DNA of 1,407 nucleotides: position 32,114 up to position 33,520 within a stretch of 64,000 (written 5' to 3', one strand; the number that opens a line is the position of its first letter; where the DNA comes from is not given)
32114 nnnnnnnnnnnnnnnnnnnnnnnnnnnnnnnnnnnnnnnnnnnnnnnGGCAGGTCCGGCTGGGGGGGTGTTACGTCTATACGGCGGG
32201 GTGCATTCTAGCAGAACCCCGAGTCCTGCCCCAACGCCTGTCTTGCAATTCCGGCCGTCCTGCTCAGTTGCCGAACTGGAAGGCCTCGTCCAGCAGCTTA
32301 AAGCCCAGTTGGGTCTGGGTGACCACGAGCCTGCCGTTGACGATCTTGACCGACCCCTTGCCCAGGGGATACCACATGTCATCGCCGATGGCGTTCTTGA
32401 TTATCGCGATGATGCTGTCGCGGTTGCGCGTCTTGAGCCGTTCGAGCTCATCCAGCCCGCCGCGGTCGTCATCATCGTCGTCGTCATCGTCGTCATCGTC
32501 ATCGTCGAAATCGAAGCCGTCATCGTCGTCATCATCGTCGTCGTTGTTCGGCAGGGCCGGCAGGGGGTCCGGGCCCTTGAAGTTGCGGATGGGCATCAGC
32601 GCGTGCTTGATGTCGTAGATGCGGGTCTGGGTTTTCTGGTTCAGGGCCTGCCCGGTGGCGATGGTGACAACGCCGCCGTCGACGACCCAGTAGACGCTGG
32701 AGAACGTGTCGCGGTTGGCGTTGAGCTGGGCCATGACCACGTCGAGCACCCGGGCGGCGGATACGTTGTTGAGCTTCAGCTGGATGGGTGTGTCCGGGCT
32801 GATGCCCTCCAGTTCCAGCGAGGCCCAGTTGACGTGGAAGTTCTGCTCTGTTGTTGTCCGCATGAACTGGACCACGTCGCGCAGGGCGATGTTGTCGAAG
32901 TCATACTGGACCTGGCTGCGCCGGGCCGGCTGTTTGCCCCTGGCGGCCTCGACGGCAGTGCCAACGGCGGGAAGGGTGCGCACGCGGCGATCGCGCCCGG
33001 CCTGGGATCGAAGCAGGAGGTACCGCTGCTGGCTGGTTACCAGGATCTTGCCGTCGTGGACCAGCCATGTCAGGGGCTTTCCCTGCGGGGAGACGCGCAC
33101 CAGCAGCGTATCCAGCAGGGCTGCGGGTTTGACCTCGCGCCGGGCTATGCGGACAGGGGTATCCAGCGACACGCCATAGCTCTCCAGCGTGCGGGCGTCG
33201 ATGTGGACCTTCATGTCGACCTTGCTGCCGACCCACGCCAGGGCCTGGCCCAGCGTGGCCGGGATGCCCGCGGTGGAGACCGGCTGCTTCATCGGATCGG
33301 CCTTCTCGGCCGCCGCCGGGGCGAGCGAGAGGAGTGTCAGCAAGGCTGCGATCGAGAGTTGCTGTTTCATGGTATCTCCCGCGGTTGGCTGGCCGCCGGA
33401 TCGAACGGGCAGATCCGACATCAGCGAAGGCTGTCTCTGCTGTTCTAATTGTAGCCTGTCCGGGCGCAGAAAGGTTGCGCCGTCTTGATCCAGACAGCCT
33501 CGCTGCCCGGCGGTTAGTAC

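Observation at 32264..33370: Secreted STN-like repeat protein with a D8-GFDF-D14 poly-aspartate tract encoded by an in-frame (GAC/GAT)n microsatellite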

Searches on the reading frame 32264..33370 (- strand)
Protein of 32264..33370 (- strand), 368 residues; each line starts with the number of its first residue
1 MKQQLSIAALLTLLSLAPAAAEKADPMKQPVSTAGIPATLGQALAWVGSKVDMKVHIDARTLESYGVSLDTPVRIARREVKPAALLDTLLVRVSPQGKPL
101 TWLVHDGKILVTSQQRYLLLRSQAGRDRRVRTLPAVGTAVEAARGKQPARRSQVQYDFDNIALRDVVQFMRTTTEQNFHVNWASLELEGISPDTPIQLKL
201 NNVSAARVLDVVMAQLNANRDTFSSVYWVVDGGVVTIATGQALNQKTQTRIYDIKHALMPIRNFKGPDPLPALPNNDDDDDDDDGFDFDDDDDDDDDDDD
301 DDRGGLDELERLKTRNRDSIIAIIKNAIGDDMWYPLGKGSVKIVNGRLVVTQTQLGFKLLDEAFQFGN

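Call 6: search_protein_families(library=pfam, proteins=[window:32264-33370:-], max_evalue=10)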
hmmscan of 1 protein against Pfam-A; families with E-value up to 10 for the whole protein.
window:32264-33370:- (368 aa): 5 families
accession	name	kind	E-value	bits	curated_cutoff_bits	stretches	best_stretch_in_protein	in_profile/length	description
PF04889.17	Cwf_Cwc_15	-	0.025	14.8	30.4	1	277-314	122-156/244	Cwf15/Cwc15 cell cycle control protein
PF23798.1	Beta-prop_SPT8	-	0.32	10.2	45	1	275-332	209-265/425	SPT8 beta propeller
PF03153.18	TFIIA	-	0.5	10.7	36.2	1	258-302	319-367/415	Transcription factor IIA, alpha/beta subunit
PF04546.19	Sigma70_ner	-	1.1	9.6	29.7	1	276-308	37-71/210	Sigma-70, non-essential region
PF05764.18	YL1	-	5.8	7.4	29.2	1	277-317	41-82/239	YL1 nuclear protein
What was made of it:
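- On Pfam STN (PF07660) / secretin-TonB N0 superfamily: The window protein has no STN or N0 hit even at E<=10 (call 6).
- Closest known: Periplasmic N-terminal region of secretins. Different: The N1-like domain is split by a loop of about 40 aa. The protein itself has no Pfam STN, GspD_N0 or Secretin_N hit (call 6).
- No known Ca2+-binding motif is detected, and the Pfam hits are only low-complexity noise (call 6).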

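Call 7: search_protein_families(library=ncbifam, proteins=[window:32264-33370:-], max_evalue=10)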
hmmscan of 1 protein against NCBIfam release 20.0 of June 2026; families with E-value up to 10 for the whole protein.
window:32264-33370:- (368 aa): 4 families
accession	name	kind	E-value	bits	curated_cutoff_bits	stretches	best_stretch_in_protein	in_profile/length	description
NF052588.1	RnaseEMycob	equivalog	0.0016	16.3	1400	1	276-303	124-151/945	ribonuclease E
TIGR02515.1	IV_pilus_PilQ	subfamily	0.0031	16.5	284.35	1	153-246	3-88/428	type IV pilus secretin PilQ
TIGR01298.1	RNaseT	equivalog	0.17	11.6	246.2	0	56-80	60-84/200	ribonuclease T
TIGR00519.1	asnASE_I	subfamily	0.19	10.7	260.5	1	217-258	249-290/337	type I asparaginase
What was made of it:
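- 32264..33370 (-): Complete gene for a 368-aa exported protein, stop codon 32264-32266. It belongs to an unnamed Planctomycetota/Phycisphaerae family. No Pfam or NCBIfam family (calls 6, 7).
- On Known Ca2+-binding motifs (EF-hand, RTX, calx-beta and similar): The tract gives only low-complexity noise hits (Cwf15, TFIIA, Sigma70_ner, RNase E acidic regions), all far below cutoff (calls 6, 7).
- Tried and rejected: Pfam and NCBIfam on the whole protein gave only low-complexity noise and a marginal PilQ hit (calls 6, 7).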

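Call 9: find_homologous_proteins(query=window:32264-33370:-)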
Query window:32264-33370:- (368 aa): 18 proteins with E <= 0.001 among 8000 candidates.
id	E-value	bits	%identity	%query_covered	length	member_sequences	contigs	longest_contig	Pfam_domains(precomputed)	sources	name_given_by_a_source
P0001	8.9e-138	477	61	93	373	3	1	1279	-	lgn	-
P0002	1.3e-136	473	62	95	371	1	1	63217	-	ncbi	-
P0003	3.8e-86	307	43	99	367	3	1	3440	-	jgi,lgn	jgi:hypothetical protein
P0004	7.2e-69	250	38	94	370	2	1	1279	-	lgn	-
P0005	2.3e-66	242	38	98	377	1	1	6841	-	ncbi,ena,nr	ncbi:MAG: hypothetical protein KAV00_10430 [Phycisphaerae bacterium]|nr:hypothetical protein [Phycis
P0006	2.0e-61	226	37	98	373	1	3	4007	-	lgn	-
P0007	6.4e-60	221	35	90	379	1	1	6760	-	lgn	-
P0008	3.4e-59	219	35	96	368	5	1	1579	-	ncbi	-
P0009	3.0e-58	215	36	99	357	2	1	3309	-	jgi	-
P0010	4.5e-58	215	35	97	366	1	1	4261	-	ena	-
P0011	1.6e-57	213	36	90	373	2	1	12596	-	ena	-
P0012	2.5e-57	212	36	94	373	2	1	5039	-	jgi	-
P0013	4.4e-57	212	37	98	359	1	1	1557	-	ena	-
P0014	8.9e-56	207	36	95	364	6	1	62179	-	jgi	-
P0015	2.1e-55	206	36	71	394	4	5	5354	-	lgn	-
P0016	1.1e-53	200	37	97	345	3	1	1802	-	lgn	-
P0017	3.1e-50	189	35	95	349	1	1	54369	-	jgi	-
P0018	5.0e-39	152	33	84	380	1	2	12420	-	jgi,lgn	-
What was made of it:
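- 32264..33370 (-): 18 homologues at E 1e-39 to 1e-138 (call 9).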

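Call 14: find_encoding_contigs(protein=P0002, flank=8000, max_places=3)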
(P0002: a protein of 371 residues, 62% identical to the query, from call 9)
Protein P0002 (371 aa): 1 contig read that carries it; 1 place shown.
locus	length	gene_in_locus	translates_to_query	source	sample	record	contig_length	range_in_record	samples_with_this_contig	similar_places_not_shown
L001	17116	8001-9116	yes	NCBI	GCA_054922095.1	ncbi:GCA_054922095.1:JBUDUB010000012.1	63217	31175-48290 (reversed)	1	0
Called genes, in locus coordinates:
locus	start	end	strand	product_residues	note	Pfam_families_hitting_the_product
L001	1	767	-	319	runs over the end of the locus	PF13176:TPR_7 (faint), PF00515:TPR_1 (faint), PF07719:TPR_2 (faint), PF13432:TPR_16 (weak), PF14559:TPR_19 (weak)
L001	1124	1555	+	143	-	PF00572:Ribosomal_L13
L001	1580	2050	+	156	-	PF00380:Ribosomal_S9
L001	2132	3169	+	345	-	PF01118:Semialdhyde_dh, PF22698:Semialdhyde_dhC_1, PF02774:Semialdhyde_dhC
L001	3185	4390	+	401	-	PF01960:ArgJ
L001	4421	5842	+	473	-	PF00331:Glyco_hydro_10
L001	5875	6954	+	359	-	PF00490:ALAD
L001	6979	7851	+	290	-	-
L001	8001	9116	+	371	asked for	-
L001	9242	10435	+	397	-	PF04055:Radical_SAM, PF13353:Fer4_12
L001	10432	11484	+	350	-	PF04055:Radical_SAM, PF13186:SPASM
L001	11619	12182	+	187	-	PF08786:DcrB (weak)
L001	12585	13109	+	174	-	PF01965:DJ-1_PfpI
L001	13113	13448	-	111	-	PF20114:DUF6504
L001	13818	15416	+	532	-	PF00682:HMGL-like, PF22617:HCS_D2, PF08502:LeuA_dimer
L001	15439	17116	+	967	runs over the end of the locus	PF00133:tRNA-synt_1, PF09334:tRNA-synt_1g, PF08264:Anticodon_1, PF10458:Val_tRNA-synt_C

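Call 15: find_encoding_contigs(protein=P0014, flank=8000, max_places=3)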
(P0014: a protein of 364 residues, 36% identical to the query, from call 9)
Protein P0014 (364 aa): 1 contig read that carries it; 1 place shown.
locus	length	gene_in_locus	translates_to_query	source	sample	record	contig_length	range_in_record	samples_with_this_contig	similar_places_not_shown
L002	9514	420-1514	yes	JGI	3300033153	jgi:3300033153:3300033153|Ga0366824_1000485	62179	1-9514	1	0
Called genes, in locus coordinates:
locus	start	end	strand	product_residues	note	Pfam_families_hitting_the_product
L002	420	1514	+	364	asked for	-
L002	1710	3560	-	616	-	-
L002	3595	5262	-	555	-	-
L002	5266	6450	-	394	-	PF00005:ABC_tran, PF13304:AAA_21 (weak)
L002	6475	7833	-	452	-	PF01145:Band_7 (weak)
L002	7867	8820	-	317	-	PF01145:Band_7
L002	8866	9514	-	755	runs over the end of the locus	PF01145:Band_7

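Call 16: find_encoding_contigs(protein=P0017, flank=8000, max_places=3)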
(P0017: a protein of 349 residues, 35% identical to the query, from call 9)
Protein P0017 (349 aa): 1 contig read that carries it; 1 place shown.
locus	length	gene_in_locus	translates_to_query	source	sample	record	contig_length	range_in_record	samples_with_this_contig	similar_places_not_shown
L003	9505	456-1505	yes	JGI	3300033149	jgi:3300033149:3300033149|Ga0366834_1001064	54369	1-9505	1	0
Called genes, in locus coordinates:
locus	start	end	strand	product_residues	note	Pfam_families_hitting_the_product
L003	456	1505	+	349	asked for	-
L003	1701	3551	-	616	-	-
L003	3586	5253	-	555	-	-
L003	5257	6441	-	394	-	PF00005:ABC_tran, PF13304:AAA_21 (weak)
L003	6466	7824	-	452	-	PF01145:Band_7 (weak)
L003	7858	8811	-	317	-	PF01145:Band_7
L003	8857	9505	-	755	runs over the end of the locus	PF01145:Band_7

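Call 17: find_encoding_contigs(protein=P0011, flank=8000, max_places=3)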
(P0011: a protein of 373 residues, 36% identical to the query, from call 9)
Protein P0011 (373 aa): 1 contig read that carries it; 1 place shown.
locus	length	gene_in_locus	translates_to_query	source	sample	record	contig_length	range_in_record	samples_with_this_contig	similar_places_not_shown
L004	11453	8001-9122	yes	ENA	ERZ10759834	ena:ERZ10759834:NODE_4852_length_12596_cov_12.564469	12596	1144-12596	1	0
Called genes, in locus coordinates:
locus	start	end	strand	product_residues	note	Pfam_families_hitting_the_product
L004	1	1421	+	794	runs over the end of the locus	PF08531:Bac_rhamnosid_N (faint), PF05592:Bac_rhamnosid, PF17389:Bac_rhamnosid6H, PF22422:MGH1-like_GH (faint)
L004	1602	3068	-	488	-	-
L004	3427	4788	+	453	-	-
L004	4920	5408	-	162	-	PF01668:SmpB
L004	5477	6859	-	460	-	PF01029:NusB, PF22458:RsmF-B_ferredox, PF01189:Methyltr_RsmB-F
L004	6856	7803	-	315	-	PF00551:Formyl_trans_N, PF02911:Formyl_trans_C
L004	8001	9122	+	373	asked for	-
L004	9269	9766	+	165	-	PF02151:UVR (weak)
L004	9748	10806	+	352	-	PF00217:ATP-gua_Ptrans, PF27454:McsB_C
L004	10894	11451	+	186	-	?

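Call 18: find_encoding_contigs(protein=P0018, flank=8000, max_places=3)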
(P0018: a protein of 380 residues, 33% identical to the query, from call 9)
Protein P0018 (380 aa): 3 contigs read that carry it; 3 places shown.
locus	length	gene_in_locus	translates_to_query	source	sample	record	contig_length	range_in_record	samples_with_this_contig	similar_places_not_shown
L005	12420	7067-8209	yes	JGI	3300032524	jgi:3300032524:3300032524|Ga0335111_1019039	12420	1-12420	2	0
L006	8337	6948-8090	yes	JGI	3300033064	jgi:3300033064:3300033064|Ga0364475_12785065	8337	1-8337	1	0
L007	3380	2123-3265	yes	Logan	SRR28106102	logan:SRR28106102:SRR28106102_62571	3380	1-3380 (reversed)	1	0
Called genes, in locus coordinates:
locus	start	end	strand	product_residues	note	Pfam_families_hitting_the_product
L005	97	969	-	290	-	PF24391:HD-CE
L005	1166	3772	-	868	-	PF18582:HZS_alpha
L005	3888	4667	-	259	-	PF13489:Methyltransf_23, PF13649:Methyltransf_25, PF13847:Methyltransf_31, PF08241:Methyltransf_11, PF08242:Methyltransf_12 (weak)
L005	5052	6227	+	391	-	PF07676:PD40 (faint)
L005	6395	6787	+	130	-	-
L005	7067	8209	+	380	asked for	-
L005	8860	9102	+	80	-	PF01242:PTPS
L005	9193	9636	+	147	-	PF02151:UVR (weak)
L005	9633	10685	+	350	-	PF00217:ATP-gua_Ptrans, PF27454:McsB_C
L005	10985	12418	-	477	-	?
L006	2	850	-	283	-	?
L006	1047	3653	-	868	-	PF18582:HZS_alpha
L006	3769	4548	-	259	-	PF13489:Methyltransf_23, PF13649:Methyltransf_25, PF13847:Methyltransf_31, PF08241:Methyltransf_11, PF08242:Methyltransf_12 (weak)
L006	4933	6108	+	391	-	PF07676:PD40 (faint)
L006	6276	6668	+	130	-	-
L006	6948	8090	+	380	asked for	-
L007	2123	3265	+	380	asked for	-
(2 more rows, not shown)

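Call 19: predict_structure(alignment_id=A1)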
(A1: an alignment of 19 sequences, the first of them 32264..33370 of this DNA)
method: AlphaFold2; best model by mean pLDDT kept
length: 368 residues; sequences in the alignment: 19
mean_pLDDT: 69.3   pTM: 0.35
mean pLDDT of the five models: 69.3, 69.2, 68.8, 68.2, 64.6
residues with pLDDT >= 90: 83; 70-90: 110; 50-70: 79; < 50: 96
segments of 3 or more residues with pLDDT < 50: 1-8, 12-22, 125-152, 261-305, 366-368
pLDDT, mean of each block of 10 residues (from residue 1): 44 45 72 91 95 93 93 90 93 89 89 78 46 28 35 74 90 82 91 90 83 88 83 78 63 58 43 39 43 44 54 71 67 60 68 59 51
secondary structure, 60 per line:
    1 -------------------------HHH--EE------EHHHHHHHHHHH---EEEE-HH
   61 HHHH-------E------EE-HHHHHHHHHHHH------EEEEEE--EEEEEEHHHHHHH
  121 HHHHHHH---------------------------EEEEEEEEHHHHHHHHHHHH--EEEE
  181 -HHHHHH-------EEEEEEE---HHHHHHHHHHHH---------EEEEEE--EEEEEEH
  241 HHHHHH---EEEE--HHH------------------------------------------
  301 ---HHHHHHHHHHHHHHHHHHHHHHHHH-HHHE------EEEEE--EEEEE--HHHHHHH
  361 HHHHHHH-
elements in order: H40-50 E54-57 H59-64 H82-93 E100-105 E108-113 H114-127 E155-162 H163-174 E177-180 H182-187 E195-201 H205-216 E226-231 E234-239 H240-246 E250-253 H304-328 E340-344 E347-351 H354-367
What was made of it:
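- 32990..33292 (-): Domain 1 (residues ~27-127), STN / secretin-N0 fold. AF2 pLDDT about 90 (call 19).
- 32915..32989 (-): Linker 1 (residues ~128-152), disordered and Arg-rich. pLDDT <50 over 125-152 (call 19).
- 32633..32914 (-): Domain 2 (residues ~153-246), STN / secretin-N0 fold. It carries the family's invariant R171, N177, N181-W182 and Y227-W228. AF2 pLDDT 80-90 (call 19).
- On Pfam STN (PF07660) / secretin-TonB N0 superfamily: The AF2 model has pLDDT about 90 in both domains (call 19).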

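Call 26: search_solved_structures(query=A1, max_evalue=10, show_alignments=3)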
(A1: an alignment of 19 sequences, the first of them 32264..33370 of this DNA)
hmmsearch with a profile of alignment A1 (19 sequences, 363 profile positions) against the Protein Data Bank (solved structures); distinct sequences matched with E-value up to 10: 9.
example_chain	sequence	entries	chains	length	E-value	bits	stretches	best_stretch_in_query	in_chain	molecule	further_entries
9x0w_A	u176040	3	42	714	0.039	16.1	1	131-224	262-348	Fimbrial assembly protein PilQ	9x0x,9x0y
6ve2_A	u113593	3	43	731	0.04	16.1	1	131-224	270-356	Fimbrial assembly protein PilQ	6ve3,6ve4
1jsd_B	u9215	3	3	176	0.14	14.3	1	191-266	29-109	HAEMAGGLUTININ (HA2 CHAIN)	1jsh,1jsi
7z3n_D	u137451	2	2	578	0.3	13.2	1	262-316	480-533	Putative heat shock protein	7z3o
6sr6_A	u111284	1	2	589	0.31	13.2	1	262-316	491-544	Putative heat shock protein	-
5mb9_A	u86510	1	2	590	0.31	13.1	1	262-316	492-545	Putative heat shock protein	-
9vkp_H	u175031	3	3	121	0.9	11.6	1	90-145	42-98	ATP synthase epsilon chain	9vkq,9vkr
7vil_A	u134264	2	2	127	1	11.5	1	90-145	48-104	ATP synthase epsilon chain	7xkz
8zok_A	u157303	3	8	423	1.3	11.1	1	21-101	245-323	Gamma-glutamyl phosphate reductase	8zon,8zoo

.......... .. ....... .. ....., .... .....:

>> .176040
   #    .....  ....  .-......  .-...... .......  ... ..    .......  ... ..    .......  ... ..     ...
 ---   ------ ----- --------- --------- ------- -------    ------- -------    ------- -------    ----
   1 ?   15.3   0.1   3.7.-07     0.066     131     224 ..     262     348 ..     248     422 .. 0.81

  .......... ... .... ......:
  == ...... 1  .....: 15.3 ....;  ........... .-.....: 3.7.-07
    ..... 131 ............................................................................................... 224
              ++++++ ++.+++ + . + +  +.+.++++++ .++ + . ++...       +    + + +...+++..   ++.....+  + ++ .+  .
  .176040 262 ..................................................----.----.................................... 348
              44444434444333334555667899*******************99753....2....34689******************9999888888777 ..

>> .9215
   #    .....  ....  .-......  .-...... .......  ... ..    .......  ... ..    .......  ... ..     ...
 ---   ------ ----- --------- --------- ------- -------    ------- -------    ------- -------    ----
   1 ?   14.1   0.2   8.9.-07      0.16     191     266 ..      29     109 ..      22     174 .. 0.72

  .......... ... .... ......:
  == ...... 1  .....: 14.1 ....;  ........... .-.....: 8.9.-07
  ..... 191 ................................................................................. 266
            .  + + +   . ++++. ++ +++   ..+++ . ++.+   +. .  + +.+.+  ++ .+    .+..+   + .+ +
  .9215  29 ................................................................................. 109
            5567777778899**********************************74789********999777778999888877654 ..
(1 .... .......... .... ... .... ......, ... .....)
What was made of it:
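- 32633..32914 (-): Marginal sequence matches to the PilQ N0 region: NCBIfam TIGR02515 E 0.003 (call 7) and PDB 6ve2/9x0w E 0.04 (call 26).
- On Pfam STN (PF07660) / secretin-TonB N0 superfamily: There are only marginal PilQ-N0 matches (E 0.003, call 7; E 0.04, call 26).
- Closest known: Periplasmic N-terminal region of secretins. Same: Domain 2 gives marginal sequence matches to the PilQ N0 region (calls 7, 26).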

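Call 32: search_protein_representatives(alignment_id=A1)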
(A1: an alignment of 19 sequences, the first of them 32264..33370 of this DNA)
Query: 19 sequences, 363 profile positions. Proteins with E-value up to 0.001 (for the whole library): 11592; up to 1e-10: 4491; up to 1e-30: 520. The best 150 are listed.
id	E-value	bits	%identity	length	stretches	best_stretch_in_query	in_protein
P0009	4.4e-142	489.7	-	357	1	1-362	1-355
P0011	1.6e-140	484.6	-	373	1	3-362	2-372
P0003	9.2e-140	482.1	-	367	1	11-361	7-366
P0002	2.2e-136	471.0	-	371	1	6-361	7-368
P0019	7.4e-134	462.7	-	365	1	1-362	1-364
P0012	3.3e-133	460.6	-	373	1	7-362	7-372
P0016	7.5e-131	452.8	-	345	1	1-362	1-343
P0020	7.5e-129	446.2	-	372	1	7-362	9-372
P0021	7.0e-127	439.7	-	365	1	1-359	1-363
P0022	2.0e-126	438.2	-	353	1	1-362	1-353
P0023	8.4e-124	429.6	-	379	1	9-362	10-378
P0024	1.7e-123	428.6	-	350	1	7-361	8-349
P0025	6.4e-123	426.7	-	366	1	5-362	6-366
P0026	1.5e-122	425.5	-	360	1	7-362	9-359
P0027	1.2e-121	422.5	-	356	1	3-361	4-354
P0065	4.8e-107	374.5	-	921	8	143-257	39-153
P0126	4.3e-91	322.0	-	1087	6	141-256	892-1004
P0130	2.2e-90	319.7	-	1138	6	131-349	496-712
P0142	7.7e-85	301.4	-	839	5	141-257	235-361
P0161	2.3e-74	267.0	-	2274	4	145-354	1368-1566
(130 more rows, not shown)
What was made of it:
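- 32264..33370 (-): The profile search finds 520 cluster representatives at E<1e-30 (call 32).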

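Call 36: search_protein_families(library=pfam, proteins=[P0065, P0126, P0130, P0142, P0161], max_evalue=0.01)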
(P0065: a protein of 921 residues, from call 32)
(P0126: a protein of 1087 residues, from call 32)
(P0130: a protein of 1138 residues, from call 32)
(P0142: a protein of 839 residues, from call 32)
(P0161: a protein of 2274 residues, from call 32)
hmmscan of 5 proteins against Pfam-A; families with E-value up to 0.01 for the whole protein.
P0065 (921 aa): 5 families
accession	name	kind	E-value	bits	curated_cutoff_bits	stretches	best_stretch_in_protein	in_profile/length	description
PF07660.19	STN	-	1.6e-10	41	28.4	1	501-527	8-34/52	Secretin and TonB N terminus short domain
PF14635.12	HHH_7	-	3.3e-06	27.8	27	0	277-344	19-86/104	Helix-hairpin-helix motif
PF03958.22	Secretin_N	-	1.3e-05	25.7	28.2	0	830-861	34-67/69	Bacterial type II/III secretion system short domain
PF22194.2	F-93_WHD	-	0.00018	21.9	28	0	342-369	25-52/62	F-93, winged-helix domain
PF24430.1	DUF7553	-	0.00092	20.1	27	0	198-228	37-67/85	Family of unknown function (DUF7553)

P0126 (1087 aa): 4 families
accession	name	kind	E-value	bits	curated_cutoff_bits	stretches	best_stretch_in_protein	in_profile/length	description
PF05569.17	Peptidase_M56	-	4.8e-35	121.6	31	1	16-315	11-296/296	BlaR1 peptidase M56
PF13351.11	DUF4099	-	0.00048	20.8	22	0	929-943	6-20/82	Protein of unknown function (DUF4099)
PF07660.19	STN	-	0.00093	19.4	28.4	0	478-504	9-35/52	Secretin and TonB N terminus short domain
PF18894.6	PhageMetallopep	-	0.0026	18.3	23.7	0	199-223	69-93/134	Putative phage metallopeptidase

P0130 (1138 aa): 2 families
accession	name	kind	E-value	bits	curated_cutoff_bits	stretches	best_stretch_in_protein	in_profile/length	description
PF07660.19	STN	-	4.8e-10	39.5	28.4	1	553-577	10-34/52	Secretin and TonB N terminus short domain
PF03958.22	Secretin_N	-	0.00019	22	28.2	0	700-730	35-67/69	Bacterial type II/III secretion system short domain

P0142 (839 aa): 1 family
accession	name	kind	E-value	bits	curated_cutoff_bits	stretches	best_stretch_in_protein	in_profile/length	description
PF08406.16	CbbQ_C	-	0.0073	16.9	20.6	0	485-518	33-66/85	CbbQ/NirQ/NorQ C-terminal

P0161 (2274 aa): 3 families
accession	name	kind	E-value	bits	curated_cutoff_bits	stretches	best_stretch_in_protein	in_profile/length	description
PF03958.22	Secretin_N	-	2.4e-30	105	28.2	2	1177-1233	3-65/69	Bacterial type II/III secretion system short domain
PF07719.23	TPR_2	-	2.6e-07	30.7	27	0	803-830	6-33/34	Tetratricopeptide repeat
PF21305.2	type_II_gspD_N0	-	0.0019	18.4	27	0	949-1011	2-64/71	GspD-like, N0 domain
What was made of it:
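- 32633..32914 (-): Tandem-repeat relatives pass the Pfam STN cutoff (call 36).
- On Pfam STN (PF07660) / secretin-TonB N0 superfamily: Repeat-type relatives P0065 and P0130 do pass the cutoff (call 36), so the homology is indirect.
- On Secretin_N (PF03958) / N1-type ring-building motif: Secretin_N hits below cutoff on the equivalent segment of P0065 and P0130 (call 36).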
